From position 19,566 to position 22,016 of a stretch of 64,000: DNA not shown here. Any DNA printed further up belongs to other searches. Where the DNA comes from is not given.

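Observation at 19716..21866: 716-aa Walker A/B (DEAD-type) protein of uncertain family in an R-M operon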

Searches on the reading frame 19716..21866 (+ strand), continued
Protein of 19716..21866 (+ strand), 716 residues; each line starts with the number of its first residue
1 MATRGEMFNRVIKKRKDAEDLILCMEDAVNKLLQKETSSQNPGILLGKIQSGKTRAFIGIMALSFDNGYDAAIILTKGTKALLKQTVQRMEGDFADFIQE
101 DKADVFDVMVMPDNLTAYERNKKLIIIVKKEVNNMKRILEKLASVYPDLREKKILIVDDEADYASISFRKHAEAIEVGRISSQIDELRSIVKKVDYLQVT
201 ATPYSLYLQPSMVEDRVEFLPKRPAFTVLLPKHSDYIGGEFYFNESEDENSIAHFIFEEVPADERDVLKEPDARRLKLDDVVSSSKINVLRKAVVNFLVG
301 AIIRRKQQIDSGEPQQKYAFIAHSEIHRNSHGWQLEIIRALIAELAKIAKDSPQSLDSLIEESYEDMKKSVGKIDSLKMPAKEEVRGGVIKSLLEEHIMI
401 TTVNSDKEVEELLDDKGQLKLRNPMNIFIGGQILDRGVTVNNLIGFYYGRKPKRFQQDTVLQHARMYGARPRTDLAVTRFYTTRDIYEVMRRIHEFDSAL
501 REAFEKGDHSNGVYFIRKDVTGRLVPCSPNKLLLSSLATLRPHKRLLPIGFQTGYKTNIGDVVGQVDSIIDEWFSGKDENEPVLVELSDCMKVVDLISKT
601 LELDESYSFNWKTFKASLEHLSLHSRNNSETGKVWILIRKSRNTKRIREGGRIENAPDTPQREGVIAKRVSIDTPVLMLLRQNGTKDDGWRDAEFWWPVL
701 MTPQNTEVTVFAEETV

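Call 44: search_solved_structures(query=A1, max_evalue=10, show_alignments=3)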
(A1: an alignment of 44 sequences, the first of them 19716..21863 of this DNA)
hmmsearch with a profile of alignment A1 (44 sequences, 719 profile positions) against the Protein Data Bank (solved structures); distinct sequences matched with E-value up to 10: 1.
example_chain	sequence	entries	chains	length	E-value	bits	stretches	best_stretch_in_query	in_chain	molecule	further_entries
1x54_A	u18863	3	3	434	1.9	9.8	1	82-147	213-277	Asparaginyl-tRNA synthetase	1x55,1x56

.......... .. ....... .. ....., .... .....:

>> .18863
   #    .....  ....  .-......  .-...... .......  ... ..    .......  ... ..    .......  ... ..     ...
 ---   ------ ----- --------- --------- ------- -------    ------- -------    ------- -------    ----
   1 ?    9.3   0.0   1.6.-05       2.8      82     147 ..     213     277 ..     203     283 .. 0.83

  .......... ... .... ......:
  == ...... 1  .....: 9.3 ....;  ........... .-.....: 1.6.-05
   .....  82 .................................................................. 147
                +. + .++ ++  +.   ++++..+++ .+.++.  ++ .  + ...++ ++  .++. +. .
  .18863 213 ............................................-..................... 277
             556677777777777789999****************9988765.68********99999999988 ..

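Call 45: predict_structure(alignment_id=A1)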
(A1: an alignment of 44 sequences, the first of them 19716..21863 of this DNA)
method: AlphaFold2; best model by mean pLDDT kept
length: 716 residues; sequences in the alignment: 44
mean_pLDDT: 80.9   pTM: 0.77
mean pLDDT of the five models: 80.9, 76.6, 76.0, 73.8, 70.8
residues with pLDDT >= 90: 262; 70-90: 312; 50-70: 107; < 50: 35
segments of 3 or more residues with pLDDT < 50: 161-182, 194-197, 199-201
pLDDT, mean of each block of 10 residues (from residue 1): 72 90 86 69 56 79 88 78 85 91 88 88 89 81 81 76 27 33 53 50 51 56 60 76 86 90 86 85 91 97 95 93 78 91 95 93 95 91 96 95 70 81 92 69 85 60 61 92 84 80 70 75 73 77 90 75 94 91 95 94 81 91 89 95 85 82 88 94 92 93 88 74
secondary structure, 60 per line:
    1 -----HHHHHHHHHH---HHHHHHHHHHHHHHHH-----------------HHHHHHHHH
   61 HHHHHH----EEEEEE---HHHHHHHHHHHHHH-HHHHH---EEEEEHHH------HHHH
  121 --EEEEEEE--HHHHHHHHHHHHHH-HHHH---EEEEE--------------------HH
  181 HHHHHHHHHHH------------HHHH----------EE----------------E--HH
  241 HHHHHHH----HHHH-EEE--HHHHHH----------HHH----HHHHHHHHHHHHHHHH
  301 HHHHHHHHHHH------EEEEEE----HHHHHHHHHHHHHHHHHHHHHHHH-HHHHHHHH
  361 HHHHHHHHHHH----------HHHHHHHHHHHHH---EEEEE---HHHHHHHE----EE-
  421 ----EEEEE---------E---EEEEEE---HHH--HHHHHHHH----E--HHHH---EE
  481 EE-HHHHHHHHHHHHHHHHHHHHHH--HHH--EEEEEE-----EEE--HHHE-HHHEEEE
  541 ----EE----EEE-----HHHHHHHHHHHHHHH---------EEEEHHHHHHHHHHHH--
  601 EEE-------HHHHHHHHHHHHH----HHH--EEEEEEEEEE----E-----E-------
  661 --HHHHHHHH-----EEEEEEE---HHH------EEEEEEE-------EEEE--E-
elements in order (helices of 4 or more, strands of 3 or more residues): H6-15 H19-34 H52-66 E71-76 H80-93 H95-99 E103-107 H117-120 E123-129 H132-145 H147-150 E154-158 H179-191 H204-207 H239-247 H252-255 E257-259 H262-267 H285-311 E318-323 H328-351 H353-371 H382-394 E398-402 H406-412 E425-429 E443-448 H457-464 H472-475 E479-482 H484-505 E513-518 E524-526 E537-540 E551-553 H559-573 E583-586 H587-598 E601-603 H611-623 E633-642 H663-670 E676-682 E695-701 E709-712

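Call 48: fold_search(model_id=the predicted structure, library=pdb)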
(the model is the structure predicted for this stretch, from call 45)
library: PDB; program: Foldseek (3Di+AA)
matches with E <= 10: 637; with E <= 0.001: 1
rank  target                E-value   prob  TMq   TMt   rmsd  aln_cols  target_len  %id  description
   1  6up3                  5.8e-04  0.63  0.11  0.10  22.7       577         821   10  Crystal structure of the murine DHX36 helicase in complex with ANP (released 2020-10-28)
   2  8bc8_B                1.5e-03  0.80  0.15  0.07  18.9       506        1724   10  Human Brr2 Helicase Region in complex with C-tail deleted Jab1 and compound 18 (released 2023-03-08)
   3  6up4                  1.5e-03  0.47  0.10  0.09  22.6       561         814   11  Crystal structure of the murine DHX36 helicase in complex with ADP (released 2020-04-15)
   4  6s8q_B                2.2e-03  0.80  0.16  0.08  19.9       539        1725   10  Human Brr2 Helicase Region in complex with C-tail deleted Jab1 (released 2020-01-22)
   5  7jl1_A                2.6e-03  0.60  0.14  0.15  22.4       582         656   10  Cryo-EM structure of RIG-I:dsRNA in complex with RIPLET PrySpry domain (monomer) (released 2020-12-09)
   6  8vv2_A                2.8e-03  0.41  0.12  0.10  22.7       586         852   11  Cryo-EM Structure of DHX36 bound to a RNA G-quadruplex derived from the cMyc G-quadruplex, Class 1 (released 2025-07-30)
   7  9f2l_A                3.6e-03  0.47  0.14  0.15  24.6       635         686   12  Cryo-EM structure of the I923V MDA5-dsRNA filament with ADP-AlF4 bound and 73-degree helical twist (released 2025-02-26)
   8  8qyv_M                3.6e-03  0.16  0.10  0.10  43.5       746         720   10  SWR1-hexasome complex (released 2024-10-02)
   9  8bcb_B                3.8e-03  0.66  0.15  0.08  18.4       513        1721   10  Human Brr2 Helicase Region in complex with C-tail deleted Jab1 and compound 34 (released 2023-03-08)
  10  7s7b_A                4.3e-03  0.44  0.14  0.11  18.8       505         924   12  Human Nuclear exosome targeting (NEXT) complex homodimer bound to RNA (substrate 1) (released 2022-06-15)
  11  9n11_A                4.5e-03  0.85  0.15  0.11  19.3       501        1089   10  Mfd-bound E.coli RNA polymerase elongation complex + ADP-BeF3 - L1.5 state (released 2025-10-15)
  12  5n9d_A                5.3e-03  0.51  0.13  0.11  21.4       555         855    8  Crystal Structure of Drosophila DHX36 helicase in complex with GGGTTAGGGT (released 2018-03-14)
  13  5n9a_B                5.9e-03  0.44  0.13  0.11  22.2       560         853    8  Crystal Structure of Drosophila DHX36 helicase in complex with GTTAGGGTT (released 2018-03-14)
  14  5f98_I                6.2e-03  0.38  0.14  0.15  24.1       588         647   10  Crystal structure of RIG-I in complex with Cap-0 RNA (released 2016-01-13)
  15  8szp_A                6.9e-03  0.44  0.13  0.11  19.4       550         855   11  Human DHX9 bound to ADP (released 2023-08-02)
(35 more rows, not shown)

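Call 85: search_protein_families(library=pfam, proteins=[L001:2741-3871:+, L001:5204-5812:-], max_evalue=0.001)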
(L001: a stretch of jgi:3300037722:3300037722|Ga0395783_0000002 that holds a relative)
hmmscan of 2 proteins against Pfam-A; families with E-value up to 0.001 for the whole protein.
L001:2741-3871:+ (377 aa): 1 family
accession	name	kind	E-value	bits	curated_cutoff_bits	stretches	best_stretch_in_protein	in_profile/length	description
PF13091.12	PLDc_2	-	2.9e-19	69.7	27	1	241-365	3-131/132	PLD-like domain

L001:5204-5812:- (202 aa): 0 families

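Call 86: find_encoding_contigs(protein=P0017, flank=5000, max_places=2)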
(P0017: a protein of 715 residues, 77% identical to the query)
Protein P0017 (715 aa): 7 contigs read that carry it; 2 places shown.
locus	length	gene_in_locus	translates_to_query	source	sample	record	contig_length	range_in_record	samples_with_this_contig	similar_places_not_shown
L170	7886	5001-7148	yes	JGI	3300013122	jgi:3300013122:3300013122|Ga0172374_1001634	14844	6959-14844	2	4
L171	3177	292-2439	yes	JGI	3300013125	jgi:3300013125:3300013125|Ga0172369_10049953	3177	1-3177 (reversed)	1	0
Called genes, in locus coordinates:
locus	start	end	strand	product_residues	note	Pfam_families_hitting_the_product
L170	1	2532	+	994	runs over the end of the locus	PF04851:ResIII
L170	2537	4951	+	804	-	PF01555:N6_N4_Mtase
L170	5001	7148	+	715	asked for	PF10593:Z1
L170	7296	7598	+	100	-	PF09397:FtsK_gamma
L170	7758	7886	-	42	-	?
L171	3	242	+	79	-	?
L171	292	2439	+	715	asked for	PF10593:Z1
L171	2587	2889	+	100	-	PF09397:FtsK_gamma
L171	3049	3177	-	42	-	?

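Call 87: find_encoding_contigs(protein=P0021, flank=5000, max_places=2)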
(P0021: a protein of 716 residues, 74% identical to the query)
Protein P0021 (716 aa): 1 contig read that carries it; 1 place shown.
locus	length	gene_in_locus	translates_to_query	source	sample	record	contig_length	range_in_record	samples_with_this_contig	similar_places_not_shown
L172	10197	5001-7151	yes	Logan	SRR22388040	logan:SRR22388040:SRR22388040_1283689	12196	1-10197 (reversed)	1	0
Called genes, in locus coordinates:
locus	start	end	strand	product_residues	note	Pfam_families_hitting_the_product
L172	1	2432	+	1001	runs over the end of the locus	PF04851:ResIII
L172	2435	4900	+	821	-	PF01555:N6_N4_Mtase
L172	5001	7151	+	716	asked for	PF04851:ResIII (weak), PF10593:Z1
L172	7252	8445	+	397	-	PF06114:Peptidase_M78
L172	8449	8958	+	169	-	PF14367:DUF4411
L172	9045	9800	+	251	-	PF12705:PDDEXK_1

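Call 88: find_encoding_contigs(protein=P0025, flank=5000, max_places=2)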
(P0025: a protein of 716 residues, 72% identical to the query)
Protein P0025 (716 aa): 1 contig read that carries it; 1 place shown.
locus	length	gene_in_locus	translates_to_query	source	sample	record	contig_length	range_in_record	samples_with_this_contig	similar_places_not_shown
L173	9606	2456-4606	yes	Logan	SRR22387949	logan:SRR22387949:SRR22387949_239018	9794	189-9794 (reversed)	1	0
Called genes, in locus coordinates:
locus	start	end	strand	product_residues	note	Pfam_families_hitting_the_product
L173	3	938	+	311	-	?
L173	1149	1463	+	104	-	-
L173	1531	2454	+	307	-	-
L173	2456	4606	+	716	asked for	PF10593:Z1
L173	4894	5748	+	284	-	PF01343:Peptidase_S49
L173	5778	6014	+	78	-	-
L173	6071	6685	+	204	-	-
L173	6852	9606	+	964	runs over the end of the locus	PF00929:RNase_T, PF00270:DEAD (faint), PF13307:Helicase_C_2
